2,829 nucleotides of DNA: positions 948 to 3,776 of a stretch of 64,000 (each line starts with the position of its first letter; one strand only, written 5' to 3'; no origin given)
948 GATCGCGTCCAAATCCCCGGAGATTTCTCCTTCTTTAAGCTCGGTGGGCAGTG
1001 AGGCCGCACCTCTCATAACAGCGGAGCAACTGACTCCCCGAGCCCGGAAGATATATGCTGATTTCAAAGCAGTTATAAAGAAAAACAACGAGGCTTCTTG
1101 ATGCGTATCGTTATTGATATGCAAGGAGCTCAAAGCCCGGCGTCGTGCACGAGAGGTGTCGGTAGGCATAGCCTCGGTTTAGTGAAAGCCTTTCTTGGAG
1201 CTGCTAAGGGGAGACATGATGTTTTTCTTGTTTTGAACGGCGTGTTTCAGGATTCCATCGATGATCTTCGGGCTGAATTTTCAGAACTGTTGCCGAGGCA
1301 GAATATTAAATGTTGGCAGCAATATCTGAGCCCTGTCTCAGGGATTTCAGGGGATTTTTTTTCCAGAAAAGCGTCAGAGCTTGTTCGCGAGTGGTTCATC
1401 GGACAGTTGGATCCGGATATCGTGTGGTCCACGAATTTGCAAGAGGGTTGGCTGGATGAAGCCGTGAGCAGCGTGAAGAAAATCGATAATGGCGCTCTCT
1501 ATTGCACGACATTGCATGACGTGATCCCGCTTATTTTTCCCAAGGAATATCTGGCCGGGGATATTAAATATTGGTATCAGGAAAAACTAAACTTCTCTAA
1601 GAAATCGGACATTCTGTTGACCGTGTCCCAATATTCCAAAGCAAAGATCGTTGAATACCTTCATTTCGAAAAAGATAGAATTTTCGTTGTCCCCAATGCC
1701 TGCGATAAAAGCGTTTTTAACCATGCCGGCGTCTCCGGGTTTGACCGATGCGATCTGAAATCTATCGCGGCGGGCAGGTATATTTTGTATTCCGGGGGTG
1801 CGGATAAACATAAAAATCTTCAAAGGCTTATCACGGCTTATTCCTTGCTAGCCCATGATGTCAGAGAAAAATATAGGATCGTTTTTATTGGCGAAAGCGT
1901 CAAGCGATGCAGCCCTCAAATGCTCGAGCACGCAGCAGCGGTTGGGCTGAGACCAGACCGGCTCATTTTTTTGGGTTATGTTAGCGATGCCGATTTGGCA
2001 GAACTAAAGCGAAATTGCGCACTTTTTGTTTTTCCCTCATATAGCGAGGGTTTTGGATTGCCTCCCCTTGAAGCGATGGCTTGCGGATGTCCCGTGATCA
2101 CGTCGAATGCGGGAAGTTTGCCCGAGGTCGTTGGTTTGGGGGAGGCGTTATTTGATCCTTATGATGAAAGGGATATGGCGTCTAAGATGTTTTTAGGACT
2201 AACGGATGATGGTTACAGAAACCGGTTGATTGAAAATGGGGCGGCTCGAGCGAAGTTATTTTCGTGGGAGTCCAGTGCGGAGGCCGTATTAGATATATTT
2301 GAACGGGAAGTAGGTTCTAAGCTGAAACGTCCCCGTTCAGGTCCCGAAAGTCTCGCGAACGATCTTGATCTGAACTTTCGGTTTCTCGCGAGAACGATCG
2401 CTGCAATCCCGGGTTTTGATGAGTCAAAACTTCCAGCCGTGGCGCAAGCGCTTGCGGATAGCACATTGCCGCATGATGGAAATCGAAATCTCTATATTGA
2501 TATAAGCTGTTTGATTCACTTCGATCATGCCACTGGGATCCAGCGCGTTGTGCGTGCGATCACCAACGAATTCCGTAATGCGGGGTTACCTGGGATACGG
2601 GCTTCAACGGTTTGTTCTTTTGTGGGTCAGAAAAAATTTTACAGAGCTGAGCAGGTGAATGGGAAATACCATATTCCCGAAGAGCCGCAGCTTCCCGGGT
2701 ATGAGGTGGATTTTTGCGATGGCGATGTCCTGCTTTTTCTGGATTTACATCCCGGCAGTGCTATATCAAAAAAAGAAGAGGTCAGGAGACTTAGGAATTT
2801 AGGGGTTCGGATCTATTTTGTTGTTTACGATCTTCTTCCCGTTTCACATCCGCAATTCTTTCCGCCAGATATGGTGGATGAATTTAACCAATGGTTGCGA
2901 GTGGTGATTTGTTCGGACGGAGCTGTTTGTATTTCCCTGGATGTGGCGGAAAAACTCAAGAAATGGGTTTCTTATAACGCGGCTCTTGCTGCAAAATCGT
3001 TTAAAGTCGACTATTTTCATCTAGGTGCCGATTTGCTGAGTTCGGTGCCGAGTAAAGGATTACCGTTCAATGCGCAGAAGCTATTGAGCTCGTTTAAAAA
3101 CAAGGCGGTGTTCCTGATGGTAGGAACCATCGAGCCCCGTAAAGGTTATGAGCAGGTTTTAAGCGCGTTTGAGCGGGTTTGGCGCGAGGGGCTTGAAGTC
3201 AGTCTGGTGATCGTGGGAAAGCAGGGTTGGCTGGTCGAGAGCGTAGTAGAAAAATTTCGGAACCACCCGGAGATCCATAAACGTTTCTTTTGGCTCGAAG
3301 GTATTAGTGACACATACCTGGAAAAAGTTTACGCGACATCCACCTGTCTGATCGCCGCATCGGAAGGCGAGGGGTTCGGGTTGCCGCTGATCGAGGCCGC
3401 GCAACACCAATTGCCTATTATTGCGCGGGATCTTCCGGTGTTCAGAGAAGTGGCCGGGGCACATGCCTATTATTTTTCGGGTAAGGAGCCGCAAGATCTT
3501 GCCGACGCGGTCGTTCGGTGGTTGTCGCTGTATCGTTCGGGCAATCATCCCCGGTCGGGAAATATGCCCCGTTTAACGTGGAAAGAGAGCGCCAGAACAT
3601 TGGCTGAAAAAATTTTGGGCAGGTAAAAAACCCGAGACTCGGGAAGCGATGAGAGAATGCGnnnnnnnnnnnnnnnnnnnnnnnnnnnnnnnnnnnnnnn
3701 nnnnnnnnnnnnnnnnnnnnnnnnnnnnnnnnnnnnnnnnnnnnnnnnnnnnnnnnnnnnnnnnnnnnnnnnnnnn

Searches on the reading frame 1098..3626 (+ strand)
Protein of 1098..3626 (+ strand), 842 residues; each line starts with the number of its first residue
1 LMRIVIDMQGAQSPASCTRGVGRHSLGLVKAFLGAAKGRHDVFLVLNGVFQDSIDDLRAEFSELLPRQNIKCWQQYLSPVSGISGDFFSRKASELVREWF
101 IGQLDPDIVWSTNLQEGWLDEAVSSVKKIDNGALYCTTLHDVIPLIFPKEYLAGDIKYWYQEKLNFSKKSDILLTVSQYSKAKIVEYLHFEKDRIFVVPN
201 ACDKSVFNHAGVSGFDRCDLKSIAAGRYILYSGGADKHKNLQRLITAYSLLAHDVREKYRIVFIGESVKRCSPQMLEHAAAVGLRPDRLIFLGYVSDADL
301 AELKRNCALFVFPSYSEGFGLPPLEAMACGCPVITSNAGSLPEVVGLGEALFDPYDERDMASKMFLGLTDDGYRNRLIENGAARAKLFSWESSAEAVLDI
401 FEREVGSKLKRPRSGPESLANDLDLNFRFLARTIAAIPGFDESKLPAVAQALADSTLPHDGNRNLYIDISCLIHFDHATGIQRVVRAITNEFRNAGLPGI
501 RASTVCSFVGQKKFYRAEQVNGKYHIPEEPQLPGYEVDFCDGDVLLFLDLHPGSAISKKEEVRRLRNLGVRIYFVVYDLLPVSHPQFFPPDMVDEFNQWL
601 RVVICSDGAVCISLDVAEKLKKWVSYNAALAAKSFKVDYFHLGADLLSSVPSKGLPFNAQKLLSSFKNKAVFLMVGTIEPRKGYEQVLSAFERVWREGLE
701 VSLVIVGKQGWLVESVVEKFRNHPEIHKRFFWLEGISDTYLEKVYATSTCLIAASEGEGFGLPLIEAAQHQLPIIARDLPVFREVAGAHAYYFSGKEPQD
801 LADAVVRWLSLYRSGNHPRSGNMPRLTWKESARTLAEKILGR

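Call 6: search_protein_families(library=pfam, proteins=[window:1098-3626:+], max_evalue=0.01)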
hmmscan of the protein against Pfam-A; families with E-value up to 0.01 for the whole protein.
window:1098-3626:+ (842 aa): 6 families
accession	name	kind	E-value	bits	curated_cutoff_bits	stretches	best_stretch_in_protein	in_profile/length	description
PF00534.26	Glycos_transf_1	-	7.8e-61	205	26.4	2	227-382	16-170/172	Glycosyl transferases group 1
PF13692.12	Glyco_trans_1_4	-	3e-47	160.9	27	2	227-364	2-136/142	Glycosyl transferases group 1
PF20706.3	GT4-conflict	-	1.8e-16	60.6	26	2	229-354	200-323/385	Family 4 Glycosyltransferase in conflict systems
PF13439.12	Glyco_transf_4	-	1.3e-07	32.2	28.5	1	82-203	54-167/170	Glycosyltransferase Family 4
PF13524.12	Glyco_trans_1_2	-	0.00069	20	25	1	289-396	29-141/144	Glycosyl transferase-like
PF05693.19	Glycogen_syn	-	0.0043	16.1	27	1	297-338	460-501/639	Glycogen synthase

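Call 7: find_encoding_contigs(protein=window:1101-3626:+, flank=10000, max_places=10)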
Protein window:1101-3626:+ (841 aa): 8 contigs read that carry it; 3 places shown.
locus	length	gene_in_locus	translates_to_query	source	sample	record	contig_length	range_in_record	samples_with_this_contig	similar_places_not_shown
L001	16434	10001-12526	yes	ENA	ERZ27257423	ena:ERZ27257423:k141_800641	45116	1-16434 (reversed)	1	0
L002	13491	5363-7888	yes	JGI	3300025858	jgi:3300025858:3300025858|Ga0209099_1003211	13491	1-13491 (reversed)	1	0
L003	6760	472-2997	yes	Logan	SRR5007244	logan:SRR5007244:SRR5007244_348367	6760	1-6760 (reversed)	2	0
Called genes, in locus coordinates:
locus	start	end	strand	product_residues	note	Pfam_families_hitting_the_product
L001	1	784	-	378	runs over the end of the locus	PF00557:Peptidase_M24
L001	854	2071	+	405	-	PF00535:Glycos_transf_2, PF10111:Glyco_tranf_2_2 (faint), PF13641:Glyco_tranf_2_3 (faint)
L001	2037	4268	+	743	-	PF00535:Glycos_transf_2, PF10111:Glyco_tranf_2_2, PF13641:Glyco_tranf_2_3, PF13506:Glyco_transf_21 (faint), PF13632:Glyco_trans_2_3, PF13641:Glyco_tranf_2_3, PF00535:Glycos_transf_2, PF13632:Glyco_trans_2_3 (weak)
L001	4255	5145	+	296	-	PF05045:RgpF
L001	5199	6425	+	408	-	PF13439:Glyco_transf_4 (weak), PF00534:Glycos_transf_1, PF13692:Glyco_trans_1_4, PF13524:Glyco_trans_1_2 (weak), PF20706:GT4-conflict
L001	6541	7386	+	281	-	PF01061:ABC2_membrane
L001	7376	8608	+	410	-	PF00005:ABC_tran, PF14524:Wzt_C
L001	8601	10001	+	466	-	PF13489:Methyltransf_23, PF07021:MetW (weak), PF08241:Methyltransf_11, PF08242:Methyltransf_12, PF13649:Methyltransf_25, PF13847:Methyltransf_31 (weak)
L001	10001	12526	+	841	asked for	PF13439:Glyco_transf_4 (weak), PF00534:Glycos_transf_1, PF13692:Glyco_trans_1_4, PF20706:GT4-conflict, PF00534:Glycos_transf_1, PF13692:Glyco_trans_1_4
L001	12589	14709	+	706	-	PF16822:ALGX (weak)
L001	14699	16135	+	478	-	PF03062:MBOAT, PF13813:MBOAT_2 (weak)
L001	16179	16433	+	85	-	?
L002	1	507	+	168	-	?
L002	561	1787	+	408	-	PF13439:Glyco_transf_4 (weak), PF00534:Glycos_transf_1, PF13692:Glyco_trans_1_4, PF13524:Glyco_trans_1_2 (weak), PF20706:GT4-conflict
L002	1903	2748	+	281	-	PF01061:ABC2_membrane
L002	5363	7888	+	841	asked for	PF13439:Glyco_transf_4 (weak), PF00534:Glycos_transf_1, PF13692:Glyco_trans_1_4, PF20706:GT4-conflict, PF00534:Glycos_transf_1, PF13692:Glyco_trans_1_4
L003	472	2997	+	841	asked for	PF13439:Glyco_transf_4 (weak), PF00534:Glycos_transf_1, PF13692:Glyco_trans_1_4, PF20706:GT4-conflict, PF00534:Glycos_transf_1, PF13692:Glyco_trans_1_4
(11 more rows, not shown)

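Call 11: search_protein_families(library=ncbifam, proteins=[window:1101-3626:+, L001:6541-7386:+, L001:7376-8608:+, L001:5199-6425:+, L001:4255-5145:+], max_evalue=0.001)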
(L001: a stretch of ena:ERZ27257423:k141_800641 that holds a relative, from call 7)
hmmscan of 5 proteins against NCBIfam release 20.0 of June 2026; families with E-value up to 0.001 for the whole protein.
window:1101-3626:+ (841 aa): 32 families (the best 25 are shown)
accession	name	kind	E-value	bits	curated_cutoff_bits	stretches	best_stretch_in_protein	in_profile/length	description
TIGR04047.1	MSMEG_0565_glyc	hypoth_equivalog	9.4e-47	159.9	259.85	2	167-401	137-372/373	MSMEG_0565 family glycosyltransferase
TIGR03449.1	mycothiol_MshA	equivalog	2e-30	106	462.5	2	167-402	163-402/406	D-inositol-3-phosphate glycosyltransferase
TIGR03999.1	thiol_BshA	equivalog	4.5e-28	98.2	273.7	2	159-399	134-369/375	N-acetyl-alpha-D-glucosaminyl L-malate synthase BshA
TIGR02149.1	glgA_Coryne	subfamily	1e-25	90.7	302.4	1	136-402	111-389/391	glycogen synthase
TIGR04157.1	glyco_rSAM_CFB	subfamily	1.5e-23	83.4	400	2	153-344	154-339/406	TIGR04157 family glycosyltransferase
NF041876.1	EPS_EpsE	equivalog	5.8e-23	81.8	400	2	236-395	225-388/389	exopolysaccharide biosynthesis GT4 family glycosyltransferase EpsE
TIGR03088.1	stp2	hypoth_equivalog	6.6e-22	78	409.05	2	173-402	141-372/374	TIGR03088 family PEP-CTERM/XrtA system glycosyltransferase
NF053513.1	Gtran_IagA_BgsA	equivalog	3.1e-17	62.6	460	1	164-335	101-265/333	LTA glycolipid anchor biosynthesis glycosyltransferase, IagA/BgsA family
NF038295.1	EPS_HpsP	equivalog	6.5e-17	61.6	550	2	160-401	147-385/388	hormogonium polysaccharide biosynthesis glycosyltransferase HpsP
NF053787.1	GlcN_PG_synth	equivalog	1e-16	60.8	480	1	191-400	163-356/361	N-acetylglucosaminyl phosphatidylglycerol synthase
NF038255.1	exopoly_VpsD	equivalog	2.5e-16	59.6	300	2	237-342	215-319/381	VpsD family glycosyltransferase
NF047684.1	TeichurnBiosyTuaC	equivalog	3.1e-16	59.3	550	1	169-362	165-347/391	teichuronic acid biosynthesis protein TuaC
TIGR02095.1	glgA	subfamily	1.1e-13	50.7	328.45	2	662-831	288-467/477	glycogen/starch synthase, ADP-glucose type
NF038229.1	Glyco4_Geo_Pelo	equivalog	6e-13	48.5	400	1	656-779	149-270/338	GPMC system family 4 glycosyltransferase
NF050063.1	ProtGlycPglJ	equivalog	2.4e-12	46.8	500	1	167-397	143-360/363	N-acetylgalactosamine-N,N'-diacetylbacillosaminyl-diphospho-undecaprenol 4-alpha-N-acetylgalactosaminyltransferase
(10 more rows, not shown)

L001:6541-7386:+ (281 aa): 1 family
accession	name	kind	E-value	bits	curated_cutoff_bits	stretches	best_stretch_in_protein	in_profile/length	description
NF050109.1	galactan_ABC_perm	equivalog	1.5e-09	37.8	380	1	24-220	18-206/272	galactan export ABC transporter permease subunit Wzm/RfbD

L001:7376-8608:+ (410 aa): 183 families (the best 25 are shown)
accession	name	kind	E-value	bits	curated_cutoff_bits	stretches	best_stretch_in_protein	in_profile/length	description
NF010065.0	PRK13545.1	equivalog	2.3e-60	204.8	538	1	7-256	5-250/549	teichoic acids export protein ATP-binding subunit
NF010066.0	PRK13546.1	equivalog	8.9e-56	189.2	320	1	4-252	2-247/264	teichoic acids export ABC transporter ATP-binding subunit TagH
NF050108.1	galactan_ABC_ATP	equivalog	9.9e-52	175.5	400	1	43-241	44-242/244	galactan export ABC transporter ATP-binding subunit Wzt/RfbE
TIGR01188.1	drrA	subfamily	2.8e-33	115.5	312.45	2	104-269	80-238/302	daunorubicin resistance ABC transporter, ATP-binding protein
TIGR01288.1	nodI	equivalog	2.7e-28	98.8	424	1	39-237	15-224/303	nodulation factor ABC transporter ATP-binding protein NodI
TIGR04521.1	ECF_ATPase_2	equivalog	4.7e-28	98.1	330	2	118-240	113-237/279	energy-coupling factor transporter ATPase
NF010059.0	PRK13536.1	equivalog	6.5e-28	97.5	549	1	36-237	51-263/342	nodulation factor ABC transporter ATP-binding protein NodI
NF010060.0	PRK13537.1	equivalog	7.6e-26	90.7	521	1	35-236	22-234/314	nodulation factor ABC transporter ATP-binding protein NodI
TIGR04520.1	ECF_ATPase_1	equivalog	9e-26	90.9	315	2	119-239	107-227/269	energy-coupling factor transporter ATPase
NF040933.2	ABC_arch_GlcV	equivalog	3.2e-25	88.8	450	2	118-239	111-233/357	glucose ABC transporter ATP-binding protein GlcV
TIGR01166.1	cbiO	subfamily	1.7e-24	86.3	211.8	2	42-90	6-54/190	cobalt ABC transporter, ATP-binding protein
NF010156.0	PRK13635.1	equivalog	1.9e-24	86.3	392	2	119-238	111-230/279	energy-coupling factor ABC transporter ATP-binding protein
TIGR02769.1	nickel_nikE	equivalog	1.1e-22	80.7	332.55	2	143-229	145-232/265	nickel import ATP-binding protein NikE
NF010068.0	PRK13548.1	equivalog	1.3e-22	80.1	261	1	44-238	21-233/261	heme ABC transporter ATP-binding protein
NF033858.1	ABC2_perm_RbbA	equivalog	2.5e-22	78.6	1050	1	38-257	276-507/909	ribosome-associated ATPase/putative transporter RbbA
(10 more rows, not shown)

L001:5199-6425:+ (408 aa): 26 families (the best 25 are shown)
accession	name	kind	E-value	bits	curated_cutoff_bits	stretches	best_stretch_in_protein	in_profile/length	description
TIGR04047.1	MSMEG_0565_glyc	hypoth_equivalog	3.3e-31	108.7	259.85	1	128-362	133-373/373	MSMEG_0565 family glycosyltransferase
TIGR02149.1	glgA_Coryne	subfamily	1.1e-29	103.7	302.4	1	128-363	139-390/391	glycogen synthase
TIGR03999.1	thiol_BshA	equivalog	4.7e-22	78.4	273.7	1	121-364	132-374/375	N-acetyl-alpha-D-glucosaminyl L-malate synthase BshA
TIGR03449.1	mycothiol_MshA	equivalog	4.1e-20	72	462.5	1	131-364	162-404/406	D-inositol-3-phosphate glycosyltransferase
NF053787.1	GlcN_PG_synth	equivalog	2.8e-19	69.2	480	1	117-363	127-359/361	N-acetylglucosaminyl phosphatidylglycerol synthase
TIGR03088.1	stp2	hypoth_equivalog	2.4e-18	66.3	409.05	1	113-364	116-374/374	TIGR03088 family PEP-CTERM/XrtA system glycosyltransferase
NF038295.1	EPS_HpsP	equivalog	6.4e-17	61.6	550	1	144-362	164-386/388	hormogonium polysaccharide biosynthesis glycosyltransferase HpsP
TIGR04157.1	glyco_rSAM_CFB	subfamily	2.7e-16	59.5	400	1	127-306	163-341/406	TIGR04157 family glycosyltransferase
NF041876.1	EPS_EpsE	equivalog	2.9e-16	59.7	400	1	159-345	188-377/389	exopolysaccharide biosynthesis GT4 family glycosyltransferase EpsE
NF053513.1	Gtran_IagA_BgsA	equivalog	5.6e-16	58.5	460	1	129-363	101-331/333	LTA glycolipid anchor biosynthesis glycosyltransferase, IagA/BgsA family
NF047684.1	TeichurnBiosyTuaC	equivalog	1.9e-15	56.7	550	1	127-345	158-370/391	teichuronic acid biosynthesis protein TuaC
NF049987.1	DaglGlyslTfaseDgs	equivalog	1.9e-15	56.6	500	1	128-365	96-329/332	processive diacylglycerol alpha-glucosyltransferase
NF050063.1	ProtGlycPglJ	equivalog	1.4e-12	47.5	500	1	126-349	137-352/363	N-acetylgalactosamine-N,N'-diacetylbacillosaminyl-diphospho-undecaprenol 4-alpha-N-acetylgalactosaminyltransferase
NF038298.1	EPS_HpsO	equivalog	3.4e-12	45.9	575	1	275-345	298-368/388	hormogonium polysaccharide biosynthesis glycosyltransferase HpsO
NF041010.1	glycosy_Agl16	equivalog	5.1e-12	45.3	575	1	125-363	125-351/352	glycosylation protein Agl16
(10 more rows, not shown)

L001:4255-5145:+ (296 aa): 0 families

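Call 50: search_protein_families(library=pfam, proteins=[L001:7376-8608:+, L001:854-2071:+, L001:2037-4268:+], max_evalue=0.001)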
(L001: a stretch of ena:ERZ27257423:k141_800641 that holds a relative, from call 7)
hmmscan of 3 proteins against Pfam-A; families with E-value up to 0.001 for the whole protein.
L001:7376-8608:+ (410 aa): 4 families
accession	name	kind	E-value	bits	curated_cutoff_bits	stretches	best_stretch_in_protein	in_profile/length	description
PF14524.12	Wzt_C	-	5.7e-36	124.1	30.4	1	264-401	4-143/143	Wzt C-terminal domain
PF00005.33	ABC_tran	-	5.4e-21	76.1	25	1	44-176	1-136/137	ABC transporter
PF13555.12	AAA_29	-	4e-05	23.7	27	1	49-80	17-48/61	P-loop containing region of AAA domain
PF13304.12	AAA_21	-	0.00028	21.5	27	1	58-75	3-20/304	AAA domain, putative AbiEii toxin, Type IV TA system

L001:854-2071:+ (405 aa): 3 families
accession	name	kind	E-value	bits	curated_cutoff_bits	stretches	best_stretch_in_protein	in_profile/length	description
PF00535.33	Glycos_transf_2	-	1.1e-22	81.2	23.3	1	24-141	1-119/168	Glycosyl transferase family 2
PF10111.15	Glyco_tranf_2_2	-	7.3e-09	35.9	27.3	1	29-117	8-98/276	Glycosyltransferase like family 2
PF13641.12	Glyco_tranf_2_3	-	1.3e-07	32.4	27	0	23-88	3-71/230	Glycosyltransferase like family 2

L001:2037-4268:+ (743 aa): 7 families
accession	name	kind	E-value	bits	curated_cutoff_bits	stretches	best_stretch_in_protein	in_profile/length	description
PF00535.33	Glycos_transf_2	-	4.9e-54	183.2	23.3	2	23-194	2-167/168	Glycosyl transferase family 2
PF13641.12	Glyco_tranf_2_3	-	5.6e-33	115.3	27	2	19-231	1-211/230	Glycosyltransferase like family 2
PF10111.15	Glyco_tranf_2_2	-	3.8e-19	69.7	27.3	1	34-245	15-230/276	Glycosyltransferase like family 2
PF13632.12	Glyco_trans_2_3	-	2.5e-18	67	27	2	100-248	1-140/198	Glycosyl transferase family group 2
PF13506.12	Glyco_transf_21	-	2.8e-08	33.9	21.7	1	90-229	23-152/174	Glycosyl transferase family 21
PF12804.13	NTP_transf_3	-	2.6e-05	24.9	27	0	29-132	22-122/160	MobA-like NTP transferase domain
PF13704.12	Glyco_tranf_2_4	-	2.8e-05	25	27.5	0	49-91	20-53/98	Glycosyl transferase family 2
